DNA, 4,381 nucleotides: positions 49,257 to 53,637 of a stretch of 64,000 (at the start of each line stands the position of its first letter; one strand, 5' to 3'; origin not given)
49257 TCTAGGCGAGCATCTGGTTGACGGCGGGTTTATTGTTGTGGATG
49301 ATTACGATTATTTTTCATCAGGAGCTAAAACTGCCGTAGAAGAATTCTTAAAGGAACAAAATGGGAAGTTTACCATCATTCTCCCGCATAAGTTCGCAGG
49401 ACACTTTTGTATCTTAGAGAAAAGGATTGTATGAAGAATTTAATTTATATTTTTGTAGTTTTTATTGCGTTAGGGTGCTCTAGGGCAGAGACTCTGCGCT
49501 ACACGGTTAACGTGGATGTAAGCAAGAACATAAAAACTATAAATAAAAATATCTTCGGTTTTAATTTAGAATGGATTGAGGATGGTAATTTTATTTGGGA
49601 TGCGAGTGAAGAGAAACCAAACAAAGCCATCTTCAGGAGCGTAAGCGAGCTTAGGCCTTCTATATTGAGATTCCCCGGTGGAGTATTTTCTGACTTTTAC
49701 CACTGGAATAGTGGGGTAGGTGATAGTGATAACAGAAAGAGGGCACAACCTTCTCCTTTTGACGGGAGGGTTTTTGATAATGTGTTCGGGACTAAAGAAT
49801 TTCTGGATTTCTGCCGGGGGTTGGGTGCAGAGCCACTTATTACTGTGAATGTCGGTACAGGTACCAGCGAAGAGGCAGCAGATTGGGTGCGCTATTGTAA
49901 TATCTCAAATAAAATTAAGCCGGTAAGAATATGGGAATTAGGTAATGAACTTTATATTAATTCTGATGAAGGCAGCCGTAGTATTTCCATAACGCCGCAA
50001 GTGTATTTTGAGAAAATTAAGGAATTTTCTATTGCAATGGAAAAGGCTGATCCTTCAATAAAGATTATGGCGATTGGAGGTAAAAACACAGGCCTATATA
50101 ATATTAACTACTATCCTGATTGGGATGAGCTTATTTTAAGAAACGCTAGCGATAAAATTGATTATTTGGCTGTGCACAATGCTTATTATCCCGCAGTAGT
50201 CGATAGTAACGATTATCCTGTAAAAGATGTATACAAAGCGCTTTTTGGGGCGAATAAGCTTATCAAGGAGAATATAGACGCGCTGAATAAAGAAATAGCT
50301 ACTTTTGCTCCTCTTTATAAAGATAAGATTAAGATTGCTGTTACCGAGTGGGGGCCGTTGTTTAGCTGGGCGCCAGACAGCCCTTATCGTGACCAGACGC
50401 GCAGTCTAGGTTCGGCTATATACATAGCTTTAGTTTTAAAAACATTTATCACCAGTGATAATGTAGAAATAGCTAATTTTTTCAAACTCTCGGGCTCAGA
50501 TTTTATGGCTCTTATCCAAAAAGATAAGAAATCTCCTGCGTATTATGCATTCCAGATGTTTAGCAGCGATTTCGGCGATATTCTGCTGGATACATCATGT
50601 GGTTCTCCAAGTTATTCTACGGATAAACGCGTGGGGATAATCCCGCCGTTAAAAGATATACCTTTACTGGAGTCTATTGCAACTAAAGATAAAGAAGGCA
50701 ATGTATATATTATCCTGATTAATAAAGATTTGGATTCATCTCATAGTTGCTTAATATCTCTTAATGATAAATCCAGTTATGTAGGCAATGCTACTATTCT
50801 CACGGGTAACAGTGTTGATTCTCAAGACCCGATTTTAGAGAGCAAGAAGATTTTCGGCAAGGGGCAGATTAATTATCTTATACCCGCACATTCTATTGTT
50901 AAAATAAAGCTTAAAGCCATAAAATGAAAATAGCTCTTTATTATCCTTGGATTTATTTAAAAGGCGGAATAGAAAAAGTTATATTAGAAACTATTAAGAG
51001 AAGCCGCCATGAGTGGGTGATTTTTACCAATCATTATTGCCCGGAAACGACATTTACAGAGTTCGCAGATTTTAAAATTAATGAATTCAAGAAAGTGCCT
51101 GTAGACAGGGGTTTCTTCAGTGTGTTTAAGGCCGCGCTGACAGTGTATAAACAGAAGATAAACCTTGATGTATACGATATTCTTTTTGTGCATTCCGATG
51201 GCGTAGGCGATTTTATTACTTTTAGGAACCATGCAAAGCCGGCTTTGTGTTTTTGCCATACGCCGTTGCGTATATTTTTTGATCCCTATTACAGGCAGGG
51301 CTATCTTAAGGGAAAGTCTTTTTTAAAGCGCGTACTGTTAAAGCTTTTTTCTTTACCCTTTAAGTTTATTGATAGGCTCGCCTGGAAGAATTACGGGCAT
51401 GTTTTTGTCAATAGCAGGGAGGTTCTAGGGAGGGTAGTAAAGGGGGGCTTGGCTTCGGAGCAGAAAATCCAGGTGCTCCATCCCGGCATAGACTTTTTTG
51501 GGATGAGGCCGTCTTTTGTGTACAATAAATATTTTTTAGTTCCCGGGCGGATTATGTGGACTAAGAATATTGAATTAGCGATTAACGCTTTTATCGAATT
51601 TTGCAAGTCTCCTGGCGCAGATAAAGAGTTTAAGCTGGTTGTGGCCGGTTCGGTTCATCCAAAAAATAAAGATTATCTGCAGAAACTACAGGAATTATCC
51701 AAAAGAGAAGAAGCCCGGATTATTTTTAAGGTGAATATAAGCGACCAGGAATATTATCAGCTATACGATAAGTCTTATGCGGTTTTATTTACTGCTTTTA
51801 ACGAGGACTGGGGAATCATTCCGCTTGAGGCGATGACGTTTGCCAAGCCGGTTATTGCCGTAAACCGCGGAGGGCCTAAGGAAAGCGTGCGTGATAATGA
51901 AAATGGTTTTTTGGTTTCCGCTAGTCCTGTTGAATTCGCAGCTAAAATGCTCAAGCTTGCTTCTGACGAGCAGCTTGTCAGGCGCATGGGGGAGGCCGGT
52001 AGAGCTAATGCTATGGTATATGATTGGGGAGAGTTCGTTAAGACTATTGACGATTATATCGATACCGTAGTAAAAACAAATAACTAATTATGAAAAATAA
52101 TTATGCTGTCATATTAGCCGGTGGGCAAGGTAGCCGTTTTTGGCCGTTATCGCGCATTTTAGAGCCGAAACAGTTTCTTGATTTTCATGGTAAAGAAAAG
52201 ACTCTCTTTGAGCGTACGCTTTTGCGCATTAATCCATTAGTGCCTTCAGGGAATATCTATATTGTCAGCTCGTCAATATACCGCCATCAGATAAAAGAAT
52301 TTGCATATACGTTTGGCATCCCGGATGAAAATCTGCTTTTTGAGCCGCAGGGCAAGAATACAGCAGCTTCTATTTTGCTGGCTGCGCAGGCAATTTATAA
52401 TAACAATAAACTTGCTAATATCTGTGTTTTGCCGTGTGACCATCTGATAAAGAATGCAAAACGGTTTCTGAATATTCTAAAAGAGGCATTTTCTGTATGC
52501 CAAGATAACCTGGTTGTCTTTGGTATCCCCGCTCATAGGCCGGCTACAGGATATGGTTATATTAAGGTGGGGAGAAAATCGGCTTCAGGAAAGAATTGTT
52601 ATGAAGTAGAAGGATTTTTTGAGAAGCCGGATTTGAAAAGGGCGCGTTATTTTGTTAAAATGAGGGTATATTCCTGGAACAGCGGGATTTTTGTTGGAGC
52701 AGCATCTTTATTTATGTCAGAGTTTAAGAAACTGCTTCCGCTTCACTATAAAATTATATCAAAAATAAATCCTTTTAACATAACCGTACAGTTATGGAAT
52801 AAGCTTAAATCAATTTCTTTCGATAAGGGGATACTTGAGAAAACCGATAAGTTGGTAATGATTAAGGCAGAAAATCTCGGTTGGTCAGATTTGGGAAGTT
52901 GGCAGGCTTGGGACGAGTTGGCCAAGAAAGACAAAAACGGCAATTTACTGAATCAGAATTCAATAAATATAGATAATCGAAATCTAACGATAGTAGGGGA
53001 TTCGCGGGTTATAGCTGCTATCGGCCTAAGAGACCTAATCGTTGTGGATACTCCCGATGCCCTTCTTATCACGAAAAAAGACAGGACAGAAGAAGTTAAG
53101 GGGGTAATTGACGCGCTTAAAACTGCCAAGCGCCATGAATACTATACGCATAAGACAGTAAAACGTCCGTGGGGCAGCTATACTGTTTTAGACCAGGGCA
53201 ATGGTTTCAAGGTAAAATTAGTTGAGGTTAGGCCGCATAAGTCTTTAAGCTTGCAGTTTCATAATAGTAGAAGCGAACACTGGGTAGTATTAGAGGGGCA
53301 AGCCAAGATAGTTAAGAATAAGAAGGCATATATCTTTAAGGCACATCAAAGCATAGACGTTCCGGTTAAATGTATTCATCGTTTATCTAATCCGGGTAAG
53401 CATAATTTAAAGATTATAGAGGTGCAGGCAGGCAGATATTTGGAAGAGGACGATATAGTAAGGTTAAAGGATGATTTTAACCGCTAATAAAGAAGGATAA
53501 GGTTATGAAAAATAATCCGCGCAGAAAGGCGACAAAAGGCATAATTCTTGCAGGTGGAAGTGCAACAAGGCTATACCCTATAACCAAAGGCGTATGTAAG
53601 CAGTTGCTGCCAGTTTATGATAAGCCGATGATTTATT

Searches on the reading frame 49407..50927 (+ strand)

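Call 44: search_protein_families(library=pfam, proteins=[window:49407-50927:+], max_evalue=0.0001)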
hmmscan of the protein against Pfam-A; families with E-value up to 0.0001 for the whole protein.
window:49407-50927:+ (506 aa): 1 family
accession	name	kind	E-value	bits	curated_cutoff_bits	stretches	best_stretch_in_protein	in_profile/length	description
PF06964.18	Alpha-L-AF_C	-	1e-05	26.2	27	1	314-473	2-133/165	Alpha-L-arabinofuranosidase C-terminal domain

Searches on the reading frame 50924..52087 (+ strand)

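Call 44: search_protein_families(library=pfam, proteins=[window:50924-52087:+], max_evalue=0.0001)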
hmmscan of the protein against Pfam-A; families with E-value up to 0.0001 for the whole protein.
window:50924-52087:+ (387 aa): 4 families
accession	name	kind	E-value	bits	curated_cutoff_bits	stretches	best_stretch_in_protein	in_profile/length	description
PF00534.26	Glycos_transf_1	-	1.7e-29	103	26.4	1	202-360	16-170/172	Glycosyl transferases group 1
PF13692.12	Glyco_trans_1_4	-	3.7e-20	73.1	27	1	202-348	2-142/142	Glycosyl transferases group 1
PF20706.3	GT4-conflict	-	1.8e-08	34.2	26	1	178-325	170-323/385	Family 4 Glycosyltransferase in conflict systems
PF13439.12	Glyco_transf_4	-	9.2e-07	29.5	28.5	1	14-190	2-167/170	Glycosyltransferase Family 4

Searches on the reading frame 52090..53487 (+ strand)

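Call 44: search_protein_families(library=pfam, proteins=[window:52090-53487:+], max_evalue=0.0001)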
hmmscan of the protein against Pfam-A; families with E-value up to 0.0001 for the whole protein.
window:52090-53487:+ (465 aa): 5 families
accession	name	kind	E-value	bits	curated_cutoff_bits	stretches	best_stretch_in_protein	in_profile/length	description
PF01050.24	MannoseP_isomer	-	2.9e-42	144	23.6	1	347-461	2-116/116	Mannose-6-phosphate isomerase C-terminal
PF00483.29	NTP_transferase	-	5.1e-38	131.5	21.2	1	6-282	2-243/245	Nucleotidyl transferase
PF22640.1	ManC_GMP_beta-helix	-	1.6e-16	60.4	27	1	290-343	2-55/55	MannoseP isomerase/GMP-like beta-helix domain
PF12804.13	NTP_transf_3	-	5.6e-09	36.8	27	1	6-120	1-98/160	MobA-like NTP transferase domain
PF07883.17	Cupin_2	-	5.5e-06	26.4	27.2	1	377-445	2-69/70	Cupin domain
